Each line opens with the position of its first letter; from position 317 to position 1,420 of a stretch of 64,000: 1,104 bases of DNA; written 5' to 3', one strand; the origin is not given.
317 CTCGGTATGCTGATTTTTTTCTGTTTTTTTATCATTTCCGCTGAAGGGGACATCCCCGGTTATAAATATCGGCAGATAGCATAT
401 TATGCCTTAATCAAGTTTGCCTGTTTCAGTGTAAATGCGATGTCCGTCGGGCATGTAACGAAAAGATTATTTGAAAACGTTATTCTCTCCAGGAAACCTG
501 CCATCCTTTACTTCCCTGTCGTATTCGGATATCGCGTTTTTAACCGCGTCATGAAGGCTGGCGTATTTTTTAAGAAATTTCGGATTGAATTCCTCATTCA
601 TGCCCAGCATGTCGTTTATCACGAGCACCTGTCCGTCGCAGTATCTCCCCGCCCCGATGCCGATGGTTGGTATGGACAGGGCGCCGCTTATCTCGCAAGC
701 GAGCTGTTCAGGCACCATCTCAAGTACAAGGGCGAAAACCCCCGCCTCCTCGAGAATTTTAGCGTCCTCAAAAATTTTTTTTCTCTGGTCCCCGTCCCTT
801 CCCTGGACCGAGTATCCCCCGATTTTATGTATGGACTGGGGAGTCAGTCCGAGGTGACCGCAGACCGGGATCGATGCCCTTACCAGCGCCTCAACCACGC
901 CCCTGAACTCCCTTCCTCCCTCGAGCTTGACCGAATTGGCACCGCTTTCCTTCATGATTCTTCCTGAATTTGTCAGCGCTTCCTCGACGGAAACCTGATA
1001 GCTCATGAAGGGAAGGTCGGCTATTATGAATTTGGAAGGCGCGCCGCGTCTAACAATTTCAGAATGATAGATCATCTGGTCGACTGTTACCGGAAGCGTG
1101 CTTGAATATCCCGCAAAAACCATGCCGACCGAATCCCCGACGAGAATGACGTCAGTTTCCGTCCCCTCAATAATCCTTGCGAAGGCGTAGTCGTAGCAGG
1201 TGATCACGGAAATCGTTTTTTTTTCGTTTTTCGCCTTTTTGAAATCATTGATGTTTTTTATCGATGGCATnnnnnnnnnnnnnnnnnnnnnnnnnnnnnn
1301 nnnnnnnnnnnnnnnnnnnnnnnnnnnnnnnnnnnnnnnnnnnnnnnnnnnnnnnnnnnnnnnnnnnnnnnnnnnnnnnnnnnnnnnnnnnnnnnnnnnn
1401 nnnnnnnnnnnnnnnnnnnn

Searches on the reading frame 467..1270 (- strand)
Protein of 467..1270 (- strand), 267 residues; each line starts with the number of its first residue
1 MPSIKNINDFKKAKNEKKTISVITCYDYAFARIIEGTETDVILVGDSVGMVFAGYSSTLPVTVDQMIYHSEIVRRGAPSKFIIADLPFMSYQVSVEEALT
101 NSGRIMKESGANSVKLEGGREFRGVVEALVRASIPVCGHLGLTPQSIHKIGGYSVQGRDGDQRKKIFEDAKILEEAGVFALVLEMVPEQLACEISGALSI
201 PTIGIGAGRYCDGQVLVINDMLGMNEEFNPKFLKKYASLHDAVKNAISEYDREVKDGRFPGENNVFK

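Call 29: search_protein_families(library=pfam, proteins=[window:467-1270:-], max_evalue=0.0001)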
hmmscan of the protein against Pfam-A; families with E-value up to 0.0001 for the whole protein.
window:467-1270:- (267 aa): 1 family
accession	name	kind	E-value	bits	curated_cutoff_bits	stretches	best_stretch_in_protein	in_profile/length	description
PF02548.21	Pantoate_transf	-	2.1e-113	378.5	28.7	1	6-261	3-258/259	Ketopantoate hydroxymethyltransferase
